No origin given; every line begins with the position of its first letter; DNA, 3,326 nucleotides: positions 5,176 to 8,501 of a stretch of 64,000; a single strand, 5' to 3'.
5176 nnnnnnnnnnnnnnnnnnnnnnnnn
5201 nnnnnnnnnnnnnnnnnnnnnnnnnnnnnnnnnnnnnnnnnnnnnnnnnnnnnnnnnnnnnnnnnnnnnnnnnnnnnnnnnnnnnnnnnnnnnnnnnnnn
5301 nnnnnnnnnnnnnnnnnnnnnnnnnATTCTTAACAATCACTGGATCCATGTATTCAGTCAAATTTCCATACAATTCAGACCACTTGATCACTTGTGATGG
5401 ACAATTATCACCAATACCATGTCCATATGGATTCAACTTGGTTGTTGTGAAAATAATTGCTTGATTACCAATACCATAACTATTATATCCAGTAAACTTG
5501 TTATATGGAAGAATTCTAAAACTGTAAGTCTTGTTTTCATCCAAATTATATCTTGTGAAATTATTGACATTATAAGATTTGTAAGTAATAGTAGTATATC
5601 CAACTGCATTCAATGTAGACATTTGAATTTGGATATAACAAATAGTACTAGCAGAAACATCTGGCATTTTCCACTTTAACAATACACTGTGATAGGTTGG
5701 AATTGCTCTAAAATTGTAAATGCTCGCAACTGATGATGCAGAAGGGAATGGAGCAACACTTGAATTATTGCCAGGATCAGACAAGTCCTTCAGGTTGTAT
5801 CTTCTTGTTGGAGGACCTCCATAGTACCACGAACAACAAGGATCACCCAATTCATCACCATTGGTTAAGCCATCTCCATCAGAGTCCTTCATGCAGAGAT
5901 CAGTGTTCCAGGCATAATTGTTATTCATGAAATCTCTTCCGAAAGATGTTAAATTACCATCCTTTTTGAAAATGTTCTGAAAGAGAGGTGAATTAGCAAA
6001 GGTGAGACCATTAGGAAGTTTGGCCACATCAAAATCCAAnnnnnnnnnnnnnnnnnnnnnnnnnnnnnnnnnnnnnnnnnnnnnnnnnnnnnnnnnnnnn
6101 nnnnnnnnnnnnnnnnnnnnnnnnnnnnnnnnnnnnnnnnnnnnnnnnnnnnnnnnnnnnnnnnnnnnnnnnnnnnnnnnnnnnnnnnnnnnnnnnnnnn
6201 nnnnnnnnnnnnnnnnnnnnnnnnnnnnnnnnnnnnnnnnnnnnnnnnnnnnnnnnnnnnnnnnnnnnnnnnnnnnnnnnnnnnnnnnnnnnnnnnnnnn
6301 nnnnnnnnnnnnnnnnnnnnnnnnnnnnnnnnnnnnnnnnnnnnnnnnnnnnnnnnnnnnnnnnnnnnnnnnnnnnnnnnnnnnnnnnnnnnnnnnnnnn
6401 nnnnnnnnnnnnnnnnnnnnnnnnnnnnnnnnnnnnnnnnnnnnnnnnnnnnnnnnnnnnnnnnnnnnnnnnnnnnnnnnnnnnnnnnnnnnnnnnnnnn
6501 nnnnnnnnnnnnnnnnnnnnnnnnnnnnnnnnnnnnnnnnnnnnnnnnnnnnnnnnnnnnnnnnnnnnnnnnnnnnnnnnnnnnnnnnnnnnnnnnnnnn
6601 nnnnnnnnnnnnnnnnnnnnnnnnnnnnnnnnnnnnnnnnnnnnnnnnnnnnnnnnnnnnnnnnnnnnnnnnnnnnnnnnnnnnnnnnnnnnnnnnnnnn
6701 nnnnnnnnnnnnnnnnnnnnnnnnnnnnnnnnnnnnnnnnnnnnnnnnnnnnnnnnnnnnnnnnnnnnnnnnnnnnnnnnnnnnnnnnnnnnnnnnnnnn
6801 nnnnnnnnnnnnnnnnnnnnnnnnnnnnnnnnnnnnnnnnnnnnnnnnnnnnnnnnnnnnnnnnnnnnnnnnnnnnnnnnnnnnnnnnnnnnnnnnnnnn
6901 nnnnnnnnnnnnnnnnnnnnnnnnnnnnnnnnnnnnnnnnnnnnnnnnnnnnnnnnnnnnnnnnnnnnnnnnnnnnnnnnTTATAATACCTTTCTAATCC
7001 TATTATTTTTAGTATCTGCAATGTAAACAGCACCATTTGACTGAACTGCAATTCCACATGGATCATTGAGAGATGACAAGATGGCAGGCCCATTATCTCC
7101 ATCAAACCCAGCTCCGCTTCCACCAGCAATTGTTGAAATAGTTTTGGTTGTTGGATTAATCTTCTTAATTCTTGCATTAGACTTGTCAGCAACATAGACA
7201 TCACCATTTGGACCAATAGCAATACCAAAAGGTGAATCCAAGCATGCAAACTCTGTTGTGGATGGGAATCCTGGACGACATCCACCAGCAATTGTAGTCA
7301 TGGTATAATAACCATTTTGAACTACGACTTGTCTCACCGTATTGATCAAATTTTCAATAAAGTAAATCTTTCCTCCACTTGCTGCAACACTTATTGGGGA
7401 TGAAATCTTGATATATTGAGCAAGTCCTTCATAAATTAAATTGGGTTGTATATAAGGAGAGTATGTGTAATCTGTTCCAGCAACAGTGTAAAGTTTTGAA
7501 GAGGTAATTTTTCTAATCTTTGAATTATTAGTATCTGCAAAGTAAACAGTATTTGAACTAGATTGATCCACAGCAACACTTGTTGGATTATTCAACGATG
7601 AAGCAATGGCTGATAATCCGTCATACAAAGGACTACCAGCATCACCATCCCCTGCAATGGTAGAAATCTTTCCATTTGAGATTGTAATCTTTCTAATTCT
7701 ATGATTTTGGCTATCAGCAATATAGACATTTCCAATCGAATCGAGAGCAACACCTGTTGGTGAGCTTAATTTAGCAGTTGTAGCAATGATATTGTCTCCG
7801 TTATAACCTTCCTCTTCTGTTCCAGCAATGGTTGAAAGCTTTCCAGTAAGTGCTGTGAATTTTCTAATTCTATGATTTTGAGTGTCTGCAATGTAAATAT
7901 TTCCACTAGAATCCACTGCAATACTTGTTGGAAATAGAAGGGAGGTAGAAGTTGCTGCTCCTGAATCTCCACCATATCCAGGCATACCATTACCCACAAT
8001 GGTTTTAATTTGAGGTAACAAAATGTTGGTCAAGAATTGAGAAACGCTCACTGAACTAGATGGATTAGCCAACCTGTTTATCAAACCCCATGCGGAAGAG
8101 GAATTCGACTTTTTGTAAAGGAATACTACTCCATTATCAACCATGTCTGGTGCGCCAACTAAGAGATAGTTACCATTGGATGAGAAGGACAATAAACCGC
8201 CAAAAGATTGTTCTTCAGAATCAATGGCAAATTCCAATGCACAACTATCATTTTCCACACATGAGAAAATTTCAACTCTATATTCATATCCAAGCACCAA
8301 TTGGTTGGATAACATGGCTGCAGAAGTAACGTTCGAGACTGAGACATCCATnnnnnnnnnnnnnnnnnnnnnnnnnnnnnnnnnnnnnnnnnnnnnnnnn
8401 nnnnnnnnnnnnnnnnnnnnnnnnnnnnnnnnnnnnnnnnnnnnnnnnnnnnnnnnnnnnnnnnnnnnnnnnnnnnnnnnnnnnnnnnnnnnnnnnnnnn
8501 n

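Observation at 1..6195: Giant surface protein combining an NST-sequon repeat stalk with G8/beta-helix, EGF-like and VWD modules; the assembly gap falls inside its coding repeat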

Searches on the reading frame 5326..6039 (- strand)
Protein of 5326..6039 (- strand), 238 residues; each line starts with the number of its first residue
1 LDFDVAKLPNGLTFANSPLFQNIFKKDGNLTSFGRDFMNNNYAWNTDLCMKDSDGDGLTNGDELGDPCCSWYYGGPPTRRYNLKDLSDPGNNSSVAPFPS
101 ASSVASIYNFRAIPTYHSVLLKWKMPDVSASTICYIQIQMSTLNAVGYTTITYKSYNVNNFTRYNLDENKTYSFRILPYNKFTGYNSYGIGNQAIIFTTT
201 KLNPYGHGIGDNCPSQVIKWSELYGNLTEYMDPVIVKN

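Call 46: find_homologous_proteins(query=window:5326-6039:-, max_evalue=0.001)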
Query window:5326-6039:- (238 aa): 4 proteins with E <= 0.001 among 83 candidates.
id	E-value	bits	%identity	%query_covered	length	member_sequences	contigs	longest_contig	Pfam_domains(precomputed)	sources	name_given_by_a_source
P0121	1.2e-15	76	38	56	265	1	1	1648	PF24784.2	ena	-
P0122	1.1e-12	66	42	39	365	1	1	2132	PF24784.2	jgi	jgi:hypothetical protein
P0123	1.9e-12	65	42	39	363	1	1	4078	PF24784.2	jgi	jgi:hypothetical protein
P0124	8.8e-11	60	55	25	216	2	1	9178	PF24784.2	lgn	-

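Call 54: predict_structure(alignment_id=A3)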
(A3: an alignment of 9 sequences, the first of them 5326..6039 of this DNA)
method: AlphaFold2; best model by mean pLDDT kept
length: 238 residues; sequences in the alignment: 9
mean_pLDDT: 48.2   pTM: 0.40
mean pLDDT of the five models: 48.2, 46.8, 43.4, 42.8, 38.1
residues with pLDDT >= 90: 0; 70-90: 15; 50-70: 90; < 50: 133
segments of 3 or more residues with pLDDT < 50: 1-8, 49-103, 128-133, 144-159, 181-190, 206-238
pLDDT, mean of each block of 10 residues (from residue 1): 41 51 57 56 52 36 39 38 39 34 59 67 58 55 48 43 60 65 41 70 52 35 31 25
secondary structure, 60 per line:
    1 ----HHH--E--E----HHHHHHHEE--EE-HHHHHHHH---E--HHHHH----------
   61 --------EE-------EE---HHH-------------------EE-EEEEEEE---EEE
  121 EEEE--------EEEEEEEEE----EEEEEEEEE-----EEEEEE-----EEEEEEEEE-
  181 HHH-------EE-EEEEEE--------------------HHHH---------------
elements in order: H18-24 H32-39 H46-50 E108-114 E118-124 E133-141 E146-154 E160-165 E171-179 E194-199 H220-223

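Call 57: fold_search(model_id=the predicted structure, library=pdb)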
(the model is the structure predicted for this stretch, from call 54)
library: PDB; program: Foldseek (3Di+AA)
matches with E <= 10: 1937; with E <= 0.001: 76
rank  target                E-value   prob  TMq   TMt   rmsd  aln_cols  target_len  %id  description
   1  6hn5_F                3.3e-05  1.00  0.30  0.23  10.2       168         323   13  Leucine-zippered human insulin receptor ectodomain with single bound insulin - "upper" membrane-distal part (released 2018-11-21)
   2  2xyc                  4.7e-05  1.00  0.31  0.26   3.8       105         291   20  CRYSTAL STRUCTURE OF NCAM2 IGIV-FN3I (released 2011-02-23)
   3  2doc_MODEL_1_A        5.6e-05  1.00  0.31  0.56   3.9       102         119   20  Solution structure of the Fibronectin type-III domain of human Neural cell adhesion molecule 2 (released 2006-10-28)
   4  2ed7_MODEL_1_A        5.6e-05  1.00  0.33  0.60   6.4       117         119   18  Solution structure of the first fibronectin type III domain of human Netrin receptor DCC (released 2008-02-26)
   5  1x5g_MODEL_1_A        6.0e-05  1.00  0.29  0.53   4.4       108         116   20  The solution structure of the second fibronectin type III domain of human Neogenin (released 2005-11-15)
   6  2dle_MODEL_1_A        6.3e-05  1.00  0.33  0.69   4.2       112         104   15  Solution structure of the fourth fn3 domain of human receptor-type tyrosine-protein phosphatase eta (released 2006-10-18)
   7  8oty_B                8.9e-05  1.00  0.31  0.65   4.4       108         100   23  Crystal structure of the titin domain Fn3-90 (released 2023-08-23)
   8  2e3v_A                9.5e-05  1.00  0.29  0.60   3.9       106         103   15  Crystal structure of the first fibronectin type III domain of neural cell adhesion molecule splicing isoform from huma (released 2007-06-05)
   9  4n68                  1.1e-04  1.00  0.32  0.69   3.3       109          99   17  Crystal structure of an internal FN3 domain from human Contactin-5 [PSI-NYSGRC-005804] (released 2013-10-30)
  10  8oq9_C                1.1e-04  1.00  0.24  0.49   6.9       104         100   18  Crystal structure of the titin domain Fn3-56 (released 2023-08-23)
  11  2djs_MODEL_1_A        1.2e-04  1.00  0.29  0.56   5.7       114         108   17  Solution structures of the fn3 domain of human ephrin type-B receptor 1 (released 2006-10-05)
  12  5x83_A                1.3e-04  1.00  0.33  0.76   3.0       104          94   13  Structure of DCC FN456 domains (released 2017-09-06)
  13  4wtw_B                1.3e-04  1.00  0.32  0.73   3.2       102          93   15  Crystal structure of the third FnIII domain of integrin beta4 (released 2015-02-11)
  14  4lsd_B                1.3e-04  1.00  0.30  0.67   4.6       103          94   12  Myokine structure (released 2013-10-16)
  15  4plo_B                1.4e-04  1.00  0.33  0.40   3.2       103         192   13  Crystal Structure of chicken Netrin-1 (LN-LE3) in complex with mouse DCC (FN4-5) (released 2014-06-18)
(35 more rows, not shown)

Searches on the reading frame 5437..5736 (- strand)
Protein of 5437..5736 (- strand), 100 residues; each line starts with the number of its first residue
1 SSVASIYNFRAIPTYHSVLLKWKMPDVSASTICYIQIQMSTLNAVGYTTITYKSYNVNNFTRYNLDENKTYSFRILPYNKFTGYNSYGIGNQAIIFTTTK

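Call 29: search_solved_structures(query=A2, max_evalue=1, show_alignments=1)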
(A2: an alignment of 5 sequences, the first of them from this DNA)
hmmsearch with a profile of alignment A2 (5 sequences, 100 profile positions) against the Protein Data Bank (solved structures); distinct sequences matched with E-value up to 1: 15.
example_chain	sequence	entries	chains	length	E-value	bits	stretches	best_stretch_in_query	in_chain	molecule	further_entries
8q6t_I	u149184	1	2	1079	3.4e-08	36.9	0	17-80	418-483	Titin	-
8g4l_bm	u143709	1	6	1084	2.4e-06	31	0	14-80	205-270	Titin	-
3lpw_A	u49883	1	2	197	0.006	20.1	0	14-80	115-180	A77-A78 domain from Titin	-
1x5g_A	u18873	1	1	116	0.11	16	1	11-81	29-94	Neogenin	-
7mrm_B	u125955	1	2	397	0.21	15.1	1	18-83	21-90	Fusion protein of Chicken CNTN3 FN1-FN2 domains and Amyloid-beta A4 protein,Amyloid-beta A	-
5e4q_A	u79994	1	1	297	0.23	15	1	18-83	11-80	Contactin-3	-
2yux_A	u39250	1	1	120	0.24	14.9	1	18-84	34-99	Myosin-binding protein C, slow-type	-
2dju_A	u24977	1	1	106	0.28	14.7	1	9-80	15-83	Receptor-type tyrosine-protein phosphatase F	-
8oty_A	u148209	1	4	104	0.38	14.3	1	17-90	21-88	Titin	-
1uey_A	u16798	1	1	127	0.45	14.1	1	17-80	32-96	KIAA0343 protein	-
6tpv_A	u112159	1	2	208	0.46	14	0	9-80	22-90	Receptor-type tyrosine-protein phosphatase F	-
5i99_A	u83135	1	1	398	0.53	13.8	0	17-83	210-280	Contactin-3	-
3b83_A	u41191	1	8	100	0.7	13.4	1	48-79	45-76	TEN-D3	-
1wfo_A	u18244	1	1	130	0.75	13.3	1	16-84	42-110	sidekick 2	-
1wf5_A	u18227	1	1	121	0.83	13.2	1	17-81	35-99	sidekick 2 protein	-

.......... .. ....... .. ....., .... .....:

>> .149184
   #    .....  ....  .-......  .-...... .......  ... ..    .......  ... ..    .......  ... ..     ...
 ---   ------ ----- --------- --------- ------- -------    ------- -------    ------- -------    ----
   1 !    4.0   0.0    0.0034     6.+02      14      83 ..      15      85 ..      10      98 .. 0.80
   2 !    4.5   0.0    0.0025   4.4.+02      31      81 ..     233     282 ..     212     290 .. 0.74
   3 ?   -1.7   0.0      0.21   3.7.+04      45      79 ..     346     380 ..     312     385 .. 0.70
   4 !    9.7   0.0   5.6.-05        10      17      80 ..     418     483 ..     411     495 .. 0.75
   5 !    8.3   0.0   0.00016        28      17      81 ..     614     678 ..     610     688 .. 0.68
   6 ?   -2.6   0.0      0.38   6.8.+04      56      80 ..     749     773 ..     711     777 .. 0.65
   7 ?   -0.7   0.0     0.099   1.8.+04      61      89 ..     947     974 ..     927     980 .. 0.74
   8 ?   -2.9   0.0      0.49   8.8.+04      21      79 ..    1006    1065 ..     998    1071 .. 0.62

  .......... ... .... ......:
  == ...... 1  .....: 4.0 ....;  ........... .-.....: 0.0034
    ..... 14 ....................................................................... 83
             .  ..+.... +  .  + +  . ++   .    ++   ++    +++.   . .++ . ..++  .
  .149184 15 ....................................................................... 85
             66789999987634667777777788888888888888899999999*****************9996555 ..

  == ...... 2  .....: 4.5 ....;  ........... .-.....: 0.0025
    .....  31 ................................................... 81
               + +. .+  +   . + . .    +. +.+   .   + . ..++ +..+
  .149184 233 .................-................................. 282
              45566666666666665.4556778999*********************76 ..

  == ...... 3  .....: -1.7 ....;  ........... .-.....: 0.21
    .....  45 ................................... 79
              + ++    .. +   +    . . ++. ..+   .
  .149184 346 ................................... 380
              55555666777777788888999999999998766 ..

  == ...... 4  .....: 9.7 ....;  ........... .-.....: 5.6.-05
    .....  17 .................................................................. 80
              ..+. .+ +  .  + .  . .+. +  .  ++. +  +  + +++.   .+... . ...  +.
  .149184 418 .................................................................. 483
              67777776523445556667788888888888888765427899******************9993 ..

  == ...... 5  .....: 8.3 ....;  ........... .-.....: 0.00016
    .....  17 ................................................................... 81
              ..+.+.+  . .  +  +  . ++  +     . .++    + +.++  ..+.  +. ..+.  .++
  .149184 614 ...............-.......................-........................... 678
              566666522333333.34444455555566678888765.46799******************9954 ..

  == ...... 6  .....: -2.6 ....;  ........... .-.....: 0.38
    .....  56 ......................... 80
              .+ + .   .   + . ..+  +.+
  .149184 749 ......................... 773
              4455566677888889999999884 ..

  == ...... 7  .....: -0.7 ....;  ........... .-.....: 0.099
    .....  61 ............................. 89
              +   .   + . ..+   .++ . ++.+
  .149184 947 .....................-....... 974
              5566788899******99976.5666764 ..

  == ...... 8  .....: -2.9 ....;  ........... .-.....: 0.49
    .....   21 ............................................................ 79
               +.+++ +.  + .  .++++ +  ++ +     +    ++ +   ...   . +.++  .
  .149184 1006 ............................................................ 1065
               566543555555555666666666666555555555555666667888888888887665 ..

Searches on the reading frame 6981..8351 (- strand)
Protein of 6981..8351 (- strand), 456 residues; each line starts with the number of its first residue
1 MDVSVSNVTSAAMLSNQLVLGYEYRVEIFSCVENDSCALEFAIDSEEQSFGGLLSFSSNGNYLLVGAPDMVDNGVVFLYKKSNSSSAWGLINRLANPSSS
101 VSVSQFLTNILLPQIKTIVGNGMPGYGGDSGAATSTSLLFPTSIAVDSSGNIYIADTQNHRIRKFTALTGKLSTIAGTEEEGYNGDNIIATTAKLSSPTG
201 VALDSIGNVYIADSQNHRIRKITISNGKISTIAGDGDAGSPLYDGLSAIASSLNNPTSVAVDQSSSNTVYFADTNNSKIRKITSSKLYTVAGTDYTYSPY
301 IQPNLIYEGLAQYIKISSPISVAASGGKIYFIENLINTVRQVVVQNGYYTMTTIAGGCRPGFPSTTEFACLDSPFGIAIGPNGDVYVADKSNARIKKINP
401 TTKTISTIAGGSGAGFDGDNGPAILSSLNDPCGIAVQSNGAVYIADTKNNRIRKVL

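Call 41: search_protein_families(library=pfam, proteins=[window:6981-8351:-], max_evalue=0.001)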
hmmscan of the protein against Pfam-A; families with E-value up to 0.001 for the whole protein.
window:6981-8351:- (456 aa): 6 families
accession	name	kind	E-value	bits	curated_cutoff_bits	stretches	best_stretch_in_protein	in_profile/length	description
PF01436.27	NHL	-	3.7e-37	125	20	4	138-165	1-28/28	NHL repeat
PF25021.1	TEN_NHL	-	4.8e-26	92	27.1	3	183-398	129-356/357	Teneurin NHL domain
PF06739.17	SBBP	-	4.4e-09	36.6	20.5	1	136-155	10-29/38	Beta-propeller repeat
PF24684.1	Vgb_lyase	-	2.1e-07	30.5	50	0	373-402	98-127/290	Virginiamycin B lyase family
PF08450.18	SGL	-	2.6e-07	31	26.3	0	184-229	172-216/246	SMP-30/Gluconolactonase/LRE-like region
PF01731.26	Arylesterase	-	3e-06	27.8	21.3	0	183-219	41-78/86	Arylesterase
